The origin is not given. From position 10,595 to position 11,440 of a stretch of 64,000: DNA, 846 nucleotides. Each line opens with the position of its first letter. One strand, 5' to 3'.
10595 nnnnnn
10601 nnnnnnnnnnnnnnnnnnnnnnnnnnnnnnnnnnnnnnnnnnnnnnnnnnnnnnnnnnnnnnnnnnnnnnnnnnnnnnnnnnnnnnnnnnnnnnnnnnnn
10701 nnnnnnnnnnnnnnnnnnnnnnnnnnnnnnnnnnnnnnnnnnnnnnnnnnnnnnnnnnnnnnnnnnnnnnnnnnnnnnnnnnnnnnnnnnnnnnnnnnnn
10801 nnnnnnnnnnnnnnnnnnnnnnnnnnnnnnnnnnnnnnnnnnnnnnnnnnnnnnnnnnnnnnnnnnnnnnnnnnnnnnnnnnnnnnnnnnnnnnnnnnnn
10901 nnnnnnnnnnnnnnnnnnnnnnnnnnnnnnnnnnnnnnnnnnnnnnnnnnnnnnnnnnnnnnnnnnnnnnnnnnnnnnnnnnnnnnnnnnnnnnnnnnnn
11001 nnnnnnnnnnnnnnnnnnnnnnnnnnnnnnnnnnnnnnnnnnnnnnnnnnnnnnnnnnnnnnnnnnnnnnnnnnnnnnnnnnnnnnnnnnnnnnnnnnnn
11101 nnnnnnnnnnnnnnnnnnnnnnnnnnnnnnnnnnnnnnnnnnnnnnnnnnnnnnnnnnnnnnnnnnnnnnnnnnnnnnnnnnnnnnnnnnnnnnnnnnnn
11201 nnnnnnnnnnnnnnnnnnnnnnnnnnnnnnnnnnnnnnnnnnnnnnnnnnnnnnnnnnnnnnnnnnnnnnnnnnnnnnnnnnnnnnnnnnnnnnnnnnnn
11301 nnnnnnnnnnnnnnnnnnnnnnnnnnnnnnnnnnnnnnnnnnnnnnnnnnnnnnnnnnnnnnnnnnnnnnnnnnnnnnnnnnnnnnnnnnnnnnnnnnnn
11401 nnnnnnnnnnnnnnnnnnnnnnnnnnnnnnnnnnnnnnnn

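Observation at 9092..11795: Candidate undescribed module: WYL regulator, YopX-like protein, PD-(D/E)xK-like protein and DEDDh exonuclease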

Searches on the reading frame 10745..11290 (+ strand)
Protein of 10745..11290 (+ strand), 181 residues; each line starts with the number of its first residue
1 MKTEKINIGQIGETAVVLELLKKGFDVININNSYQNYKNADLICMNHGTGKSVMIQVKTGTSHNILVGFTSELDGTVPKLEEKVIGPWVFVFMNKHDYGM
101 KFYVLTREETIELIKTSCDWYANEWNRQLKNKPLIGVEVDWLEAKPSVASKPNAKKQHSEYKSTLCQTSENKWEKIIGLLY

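Call 5: search_protein_families(library=pfam, proteins=[window:10745-11290:+], max_evalue=0.1)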
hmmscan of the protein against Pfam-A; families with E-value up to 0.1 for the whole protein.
window:10745-11290:+ (181 aa): 2 families
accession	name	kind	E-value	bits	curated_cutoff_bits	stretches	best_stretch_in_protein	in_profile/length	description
PF11645.14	PDDEXK_5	-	0.034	14.6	26.1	1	7-62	5-55/138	PD-(D/E)XK endonuclease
PF21941.2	SMEK_N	-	0.049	13.9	27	0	24-57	41-70/140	SMEK domain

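Call 7: search_protein_families(library=padloc, proteins=[window:10745-11290:+], max_evalue=0.01)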
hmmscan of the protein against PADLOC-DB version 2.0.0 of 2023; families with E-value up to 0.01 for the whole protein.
window:10745-11290:+ (181 aa): 1 family
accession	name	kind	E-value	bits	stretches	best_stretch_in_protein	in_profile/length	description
PDLC04787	PDC-S01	-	0.0099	12.8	0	3-60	306-358/412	-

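Call 8: search_protein_families(library=phrogs, proteins=[window:10745-11290:+], max_evalue=0.01)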
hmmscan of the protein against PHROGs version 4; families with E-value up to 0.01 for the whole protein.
window:10745-11290:+ (181 aa): 1 family
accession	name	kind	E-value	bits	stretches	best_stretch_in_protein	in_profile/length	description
phrog_5018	-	unknown function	2.3e-05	25.6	1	4-62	3-56/134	-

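Call 9: search_protein_families(library=ncbifam, proteins=[window:10745-11290:+], max_evalue=0.01)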
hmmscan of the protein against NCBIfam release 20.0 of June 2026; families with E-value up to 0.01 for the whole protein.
window:10745-11290:+ (181 aa): 3 families
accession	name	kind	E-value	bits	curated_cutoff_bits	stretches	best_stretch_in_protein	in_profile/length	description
NF009153.0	PRK12497.3-1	equivalog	0.00096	19.3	171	1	4-63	8-66/125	YraN family protein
NF011273.0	PRK14680.1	equivalog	0.001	19.1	199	1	3-65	3-62/134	hypothetical protein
NF009154.0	PRK12497.3-3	equivalog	0.0014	18.7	109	1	2-64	6-65/123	YraN family protein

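Call 16: find_homologous_proteins(query=window:10745-11290:+, max_evalue=0.001)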
Query window:10745-11290:+ (181 aa): 243 proteins with E <= 0.001 among 270 candidates; the best 120 are listed.
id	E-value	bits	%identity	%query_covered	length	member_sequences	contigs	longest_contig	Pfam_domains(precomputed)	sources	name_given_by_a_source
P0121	9.5e-117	405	99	100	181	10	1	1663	-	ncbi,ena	-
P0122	2.0e-97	342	83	100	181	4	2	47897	-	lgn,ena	-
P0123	2.5e-97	342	87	96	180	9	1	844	-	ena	-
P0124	6.1e-96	337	86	96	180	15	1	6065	-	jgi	-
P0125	8.4e-96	337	83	100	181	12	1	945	-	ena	-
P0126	9.8e-96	337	83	100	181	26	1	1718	-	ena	-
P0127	3.5e-95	335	83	99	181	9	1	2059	-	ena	-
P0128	2.5e-94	332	83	99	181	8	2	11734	-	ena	-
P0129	1.7e-90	319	81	96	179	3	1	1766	-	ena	-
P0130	2.3e-89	316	81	97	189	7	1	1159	-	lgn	-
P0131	6.2e-89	314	77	99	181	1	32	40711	-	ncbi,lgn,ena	-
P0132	3.5e-85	302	74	97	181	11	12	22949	-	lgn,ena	-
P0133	1.4e-82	294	73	99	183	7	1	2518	-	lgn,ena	-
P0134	3.0e-78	280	70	98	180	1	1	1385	-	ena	-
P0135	4.8e-77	276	69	98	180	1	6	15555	-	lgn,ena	-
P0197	1.4e-65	238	62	99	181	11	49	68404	-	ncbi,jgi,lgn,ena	-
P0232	6.7e-63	230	66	95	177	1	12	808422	-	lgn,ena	-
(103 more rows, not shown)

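Call 18: find_encoding_contigs(protein=P0232, flank=7000, max_places=4)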
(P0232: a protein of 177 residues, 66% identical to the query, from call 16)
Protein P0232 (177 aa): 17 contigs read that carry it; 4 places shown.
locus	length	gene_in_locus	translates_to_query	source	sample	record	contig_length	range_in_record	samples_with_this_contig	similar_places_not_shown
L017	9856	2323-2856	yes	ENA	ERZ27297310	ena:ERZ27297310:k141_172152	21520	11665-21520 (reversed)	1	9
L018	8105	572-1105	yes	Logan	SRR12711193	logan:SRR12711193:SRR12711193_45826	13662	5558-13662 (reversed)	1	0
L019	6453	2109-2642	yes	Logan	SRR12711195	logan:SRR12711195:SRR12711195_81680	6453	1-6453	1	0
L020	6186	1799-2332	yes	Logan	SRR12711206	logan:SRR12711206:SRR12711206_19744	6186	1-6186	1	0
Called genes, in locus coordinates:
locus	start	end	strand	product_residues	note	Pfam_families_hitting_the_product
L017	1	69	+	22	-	?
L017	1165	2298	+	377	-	-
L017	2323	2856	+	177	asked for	-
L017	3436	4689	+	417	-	-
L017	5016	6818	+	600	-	PF01368:DHH, PF02272:DHHA1, PF17768:RecJ_OB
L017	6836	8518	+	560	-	PF00005:ABC_tran, PF00931:NB-ARC (faint), PF02463:SMC_N (faint), PF13175:AAA_15 (faint), PF13476:AAA_23 (faint), PF13555:AAA_29 (faint), PF12848:ABC_tran_Xtn, PF00005:ABC_tran, +2 more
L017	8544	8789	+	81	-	PF01257:2Fe-2S_thioredx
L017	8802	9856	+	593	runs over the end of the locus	PF12837:Fer4_6 (faint), PF12838:Fer4_7 (weak), PF13187:Fer4_9 (weak), PF13237:Fer4_10 (weak), PF00037:Fer4 (weak), PF02906:Fe_hyd_lg_C, PF04060:FeS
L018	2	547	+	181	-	?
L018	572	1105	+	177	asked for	-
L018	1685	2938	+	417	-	-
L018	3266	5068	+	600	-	PF01368:DHH, PF02272:DHHA1, PF17768:RecJ_OB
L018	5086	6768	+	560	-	PF00005:ABC_tran, PF00931:NB-ARC (faint), PF02463:SMC_N (faint), PF13175:AAA_15 (faint), PF13476:AAA_23 (faint), PF13555:AAA_29 (faint), PF12848:ABC_tran_Xtn, PF00005:ABC_tran, +2 more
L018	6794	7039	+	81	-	PF01257:2Fe-2S_thioredx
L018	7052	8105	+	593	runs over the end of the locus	PF12837:Fer4_6 (faint), PF12838:Fer4_7 (weak), PF13187:Fer4_9 (weak), PF13237:Fer4_10 (weak), PF00037:Fer4 (weak), PF02906:Fe_hyd_lg_C, PF04060:FeS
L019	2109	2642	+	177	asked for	-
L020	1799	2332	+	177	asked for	-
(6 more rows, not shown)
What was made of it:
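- Stand-alone cassettes sit next to RecJ in six loci (call 18).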

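Call 19: find_encoding_contigs(protein=P0197, flank=7000, max_places=4)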
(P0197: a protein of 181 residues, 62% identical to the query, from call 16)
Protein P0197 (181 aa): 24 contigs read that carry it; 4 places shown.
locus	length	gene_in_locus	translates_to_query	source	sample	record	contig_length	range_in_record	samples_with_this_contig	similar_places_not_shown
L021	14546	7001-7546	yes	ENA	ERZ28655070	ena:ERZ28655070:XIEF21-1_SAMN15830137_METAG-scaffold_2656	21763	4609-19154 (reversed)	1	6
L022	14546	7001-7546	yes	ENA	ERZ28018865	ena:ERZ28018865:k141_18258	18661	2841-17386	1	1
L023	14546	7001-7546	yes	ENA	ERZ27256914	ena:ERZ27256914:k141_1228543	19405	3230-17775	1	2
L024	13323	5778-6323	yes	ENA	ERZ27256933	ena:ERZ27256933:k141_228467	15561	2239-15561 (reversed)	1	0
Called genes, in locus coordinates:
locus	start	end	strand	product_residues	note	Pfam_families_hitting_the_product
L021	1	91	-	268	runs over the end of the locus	-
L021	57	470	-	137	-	-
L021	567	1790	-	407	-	PF04371:PAD_porph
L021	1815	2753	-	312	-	-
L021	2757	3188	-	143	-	-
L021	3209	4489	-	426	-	PF04371:PAD_porph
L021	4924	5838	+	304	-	PF13280:WYL, PF25583:WCX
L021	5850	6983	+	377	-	-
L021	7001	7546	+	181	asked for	-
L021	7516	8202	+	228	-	-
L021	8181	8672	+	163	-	PF00929:RNase_T, PF16473:Rv2179c-like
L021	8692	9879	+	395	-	PF14281:PDDEXK_4 (weak)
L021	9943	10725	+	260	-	PF03167:UDG (faint)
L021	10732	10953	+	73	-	PF19637:DUF6140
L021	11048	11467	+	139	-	-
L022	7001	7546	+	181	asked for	-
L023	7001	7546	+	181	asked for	-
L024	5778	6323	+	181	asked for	-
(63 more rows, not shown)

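Call 29: find_related_loci(query=A1, collection=genome_contigs, flank=8000)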
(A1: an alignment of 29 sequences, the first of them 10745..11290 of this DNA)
Query A1 (181 aa) in genome_contigs; peptide patterns used: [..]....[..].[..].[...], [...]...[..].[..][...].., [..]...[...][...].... (x = any residue, [..] = any of these).
124 stretches matched a pattern; 54 encode a relative of the query (tblastn E <= 1e-3); 53 distinct loci.
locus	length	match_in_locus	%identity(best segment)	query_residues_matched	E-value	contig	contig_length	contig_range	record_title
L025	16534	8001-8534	70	4-181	2e-82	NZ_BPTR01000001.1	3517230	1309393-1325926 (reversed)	Segatella bryantii strain DSM 11371 sequence1, whole genome shotgun sequence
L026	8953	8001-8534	70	4-181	2e-82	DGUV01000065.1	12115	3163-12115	MAG TPA_asm: Prevotellaceae bacterium UBA4301 UBA4301_contig_62242, whole genome shotgun sequence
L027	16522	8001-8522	70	9-181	1e-80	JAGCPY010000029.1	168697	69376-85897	MAG: Bacteroidaceae bacterium isolate RGIG10016 Yak_Reticulum-5__c326545, whole genome shotgun sequence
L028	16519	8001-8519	71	9-180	2e-80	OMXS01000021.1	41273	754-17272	uncultured Prevotellaceae bacterium isolate RUG064 genome assembly, contig: scaffold_284, whole genome shotgun sequence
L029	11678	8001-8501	73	9-180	1e-79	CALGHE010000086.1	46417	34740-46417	MAG TPA_asm: uncultured Bacteroidales bacterium isolate SRR6425804_bin.88_CONCOCT_v1.1_MAG genome assembly, contig: ERZ1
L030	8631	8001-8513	72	9-180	4e-79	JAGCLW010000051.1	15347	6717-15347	MAG: Paludibacteraceae bacterium isolate RGIG9910 Yak_Rectum-5__c830518, whole genome shotgun sequence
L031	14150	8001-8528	67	6-181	3e-78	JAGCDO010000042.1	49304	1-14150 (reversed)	MAG: Prevotella sp. isolate RGIG9694 Yak_Omasum-2__c583457, whole genome shotgun sequence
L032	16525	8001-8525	67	6-180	3e-77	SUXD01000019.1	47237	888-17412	MAG: Bacteroidales bacterium isolate SIG115 NODE_17259_length_47237_cov_1.829972, whole genome shotgun sequence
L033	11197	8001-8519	66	9-180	5e-75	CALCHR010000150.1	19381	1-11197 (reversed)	MAG TPA_asm: uncultured Bacteroidales bacterium isolate SRR6425778_bin.38_CONCOCT_v1.1_MAG genome assembly, contig: ERZ1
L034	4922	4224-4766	65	1-180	6e-74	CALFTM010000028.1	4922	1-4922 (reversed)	MAG TPA_asm: uncultured Bacteroidales bacterium isolate SRR6425824_bin.54_CONCOCT_v1.1_MAG genome assembly, contig: ERZ1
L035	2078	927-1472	64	2-180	1e-75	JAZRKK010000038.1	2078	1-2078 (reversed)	MAG: Acutalibacteraceae bacterium isolate T1900045446_YK20190137.MAGScoT_cleanbin_000021 SGB_7162_k141_515233, whole gen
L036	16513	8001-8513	65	9-180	5e-71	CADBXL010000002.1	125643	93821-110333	MAG: uncultured Bacteroidales bacterium isolate RUG14400 genome assembly, contig: RUG14400_asm_2, whole genome shotgun s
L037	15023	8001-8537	59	1-180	4e-71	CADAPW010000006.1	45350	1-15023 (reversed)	MAG: uncultured Bacteroidia bacterium isolate RUG13515 genome assembly, contig: RUG13515_asm_6, whole genome shotgun seq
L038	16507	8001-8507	68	9-180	2e-70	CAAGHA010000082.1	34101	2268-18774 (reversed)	MAG TPA_asm: Bacteroidales bacterium, isolate HGM04576, WGS project CAAGHA010000000 data, contig: SRS476212_82_k119_2041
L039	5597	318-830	63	9-180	6e-70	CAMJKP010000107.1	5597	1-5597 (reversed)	MAG: uncultured Prevotellaceae bacterium isolate SRR12081293_bin.68_metaWRAP_v1.3_MAG genome assembly, contig: ERZ122897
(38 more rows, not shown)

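Call 33: predict_structure(alignment_id=A1)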
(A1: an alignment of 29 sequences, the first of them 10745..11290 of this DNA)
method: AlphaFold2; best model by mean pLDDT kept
length: 181 residues; sequences in the alignment: 29
mean_pLDDT: 90.3   pTM: 0.86
mean pLDDT of the five models: 90.3, 86.9, 85.0, 84.7, 79.9
residues with pLDDT >= 90: 134; 70-90: 38; 50-70: 4; < 50: 5
segments of 3 or more residues with pLDDT < 50: 1-5
pLDDT, mean of each block of 10 residues (from residue 1): 60 95 95 75 94 96 92 94 95 91 98 96 86 94 91 82 95 97 93
secondary structure, 60 per line:
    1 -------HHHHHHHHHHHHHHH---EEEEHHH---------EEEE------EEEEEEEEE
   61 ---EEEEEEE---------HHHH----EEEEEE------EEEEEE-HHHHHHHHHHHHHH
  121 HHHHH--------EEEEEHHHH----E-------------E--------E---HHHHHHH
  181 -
elements in order: H8-22 E26-29 E42-45 E52-60 E64-70 H80-83 E88-93 E100-105 H107-125 E134-138 H139-142 H174-180
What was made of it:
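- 10745..11290 (+): PD-(D/E)xK-fold nuclease-like protein (181 aa) with a C-terminal extension. AF2 pLDDT 90 (call 33).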

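Call 37: fold_search(model_id=the predicted structure, library=pdb)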
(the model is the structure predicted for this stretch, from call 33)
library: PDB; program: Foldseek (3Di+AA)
matches with E <= 10: 298; with E <= 0.001: 5
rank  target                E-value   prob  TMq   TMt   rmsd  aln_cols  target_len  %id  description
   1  2ost_A                2.5e-04  1.00  0.47  0.56   7.5       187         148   15  The structure of a bacterial homing endonuclease : I-Ssp6803I (released 2007-03-20)
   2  2ost_B                7.1e-04  1.00  0.41  0.48   7.1       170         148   14  The structure of a bacterial homing endonuclease : I-Ssp6803I (released 2007-03-20)
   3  9vx6_T                8.0e-04  1.00  0.38  0.19   5.8       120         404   22  Helical structure of gRNA-tDNA SPARDA complex (released 2026-01-14)
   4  4tkd_C                8.0e-04  0.99  0.31  0.41   8.4       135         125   18  Sulfolobus solfataricus HJC mutants (released 2015-08-12)
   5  2ost_C                9.6e-04  1.00  0.38  0.48   4.8       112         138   19  The structure of a bacterial homing endonuclease : I-Ssp6803I (released 2007-03-20)
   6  1gef_E                1.0e-03  1.00  0.35  0.52   5.4       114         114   22  Crystal structure of the archaeal holliday junction resolvase HJC (released 2001-03-21)
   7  9qcc_Q                1.4e-03  1.00  0.38  0.19   4.9       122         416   20  Activated XauSPARDA filament assembly with bound dsDNA substrate (released 2025-12-17)
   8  9qcc_M                1.4e-03  1.00  0.36  0.18   5.3       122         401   20  Activated XauSPARDA filament assembly with bound dsDNA substrate (released 2025-12-17)
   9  1gef_B                1.5e-03  1.00  0.35  0.52   5.5       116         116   22  Crystal structure of the archaeal holliday junction resolvase HJC (released 2001-03-21)
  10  9vx6_P                3.1e-03  0.99  0.34  0.18   7.2       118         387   19  Helical structure of gRNA-tDNA SPARDA complex (released 2026-01-14)
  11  9qbp_C                3.1e-03  0.95  0.34  0.18   9.8       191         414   11  Crystal structure of Enhydrobacter aerosaccus apo SPARDA complex (released 2025-12-17)
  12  1ob9                  3.7e-03  1.00  0.33  0.45   5.6       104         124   17  Holliday Junction Resolving Enzyme (released 2004-10-15)
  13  9jt2_B                3.7e-03  0.99  0.40  0.20   9.5       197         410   16  substrate-bound NbaSPARDA complexes (released 2025-04-02)
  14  9qcc_Y                5.0e-03  1.00  0.38  0.19   6.8       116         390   22  Activated XauSPARDA filament assembly with bound dsDNA substrate (released 2025-12-17)
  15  9qcc_E                5.3e-03  0.96  0.36  0.19   9.2       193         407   14  Activated XauSPARDA filament assembly with bound dsDNA substrate (released 2025-12-17)
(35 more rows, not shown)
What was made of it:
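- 10745..11290 (+): Foldseek hits I-Ssp6803I, Hjc and the SPARDA nuclease (call 37).
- On PD-(D/E)xK nucleases (Hjc / I-Ssp6803I-like): 2ost E 2.5e-4, 1gef E 1e-3, 4tkd E 8e-4 (calls 33, 37).
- Checked: Its AlphaFold model (pLDDT 90, call 33) matches PD-(D/E)xK nucleases: I-Ssp6803I at E 2.5e-4, plus Hjc and the SPARDA nuclease (call 37).
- The nuclease model matches Holliday-junction resolvases, and JGI names some relatives accordingly (calls 16, 37). The best structural match is the PD-(D/E)xK homing endonuclease I-Ssp6803I (call 37).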

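Call 44: search_dna_similar(query=window:10745-11290:+, collection=phages, mode=protein, max_evalue=0.001, max_rows=15)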
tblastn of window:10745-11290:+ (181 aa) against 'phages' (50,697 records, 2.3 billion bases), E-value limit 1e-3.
Records with a match: 1; places in all: 1; records where one place covers at least 80% of the query: 1.
Best place of each record, by identity: <60% 1.
By first word of the organism name: Bacteriophage 1.
By host as written in the record: - 1.
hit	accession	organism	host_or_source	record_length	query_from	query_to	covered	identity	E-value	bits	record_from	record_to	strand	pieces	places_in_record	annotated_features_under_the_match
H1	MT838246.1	Bacteriophage sp.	human fecal samples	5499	8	177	94%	38.4%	7e-26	108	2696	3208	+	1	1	record has no annotation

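Call 80: search_protein_families(library=padloc, alignment_id=A4, max_evalue=0.00001)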
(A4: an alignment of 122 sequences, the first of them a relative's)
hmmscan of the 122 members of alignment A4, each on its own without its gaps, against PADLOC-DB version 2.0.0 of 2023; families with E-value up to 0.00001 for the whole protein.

A. member 1, L076:9496-10509:- (338 aa): 0 families

B. families by the number of members that match (of 122 scanned): 184 families (the first 25 are shown)
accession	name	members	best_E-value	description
PDLC04157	HEC-06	8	1.8e-37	-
PDLC04154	HEC-06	8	1.8e-31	-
PDLC02695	Orf5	8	3.8e-26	Orf5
PDLC04155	HEC-06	7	1.3e-37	-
PDLC02686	Orf5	7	1.5e-19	Orf5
PDLC02693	Orf5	6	1.3e-28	Orf5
PDLC02700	Orf5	6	4.9e-28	Orf5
PDLC02687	Orf5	6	4e-25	Orf5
PDLC02701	Orf5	6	7e-22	Orf5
PDLC02792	SspE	6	1.7e-16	SspE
PDLC04871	PDC-S05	5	1.6e-38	-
PDLC02691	Orf5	5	1.2e-21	Orf5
PDLC02786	SspE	5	1.8e-18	SspE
PDLC02694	Orf5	5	6.6e-16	Orf5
PDLC04965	PDC-S23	4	3.5e-144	-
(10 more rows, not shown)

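Call 84: search_protein_families(library=padloc, alignment_id=A6, max_evalue=0.00001)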
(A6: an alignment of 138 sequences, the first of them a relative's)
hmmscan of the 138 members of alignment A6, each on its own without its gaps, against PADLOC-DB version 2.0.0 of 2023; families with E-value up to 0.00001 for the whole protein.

A. member 1, L068:3776-5293:+ (506 aa): 0 families

B. families by the number of members that match (of 138 scanned): 136 families (the first 25 are shown)
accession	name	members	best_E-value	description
PDLC02335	AbiLi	2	4.4e-76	AbiLi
PDLC04135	mad3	2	6.5e-55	mads_3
PDLC02980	AriA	2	7.2e-27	-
PDLC02337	AbiLii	2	5.1e-23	AbiLii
PDLC04182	HEC-01A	2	1.3e-14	-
PDLC03982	PD-Lambda-2_B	2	1.1e-12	-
PDLC02914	ATPase-Toprim_I-B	2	1.4e-10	-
PDLC04213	HEC-02A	2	5.5e-08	-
PDLC03878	NsnB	2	1.8e-06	-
PDLC04717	PDC-M59A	1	3e-169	-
PDLC03272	MTase_II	1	5.7e-114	Type II methyltransferase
PDLC04790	PDC-S01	1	3.1e-97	-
PDLC03361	MTase_II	1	1.5e-96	Type II methyltransferase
PDLC02653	DrmMII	1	4.2e-85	DrmMII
PDLC03563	REase_II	1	5.9e-74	Type II restriction enzyme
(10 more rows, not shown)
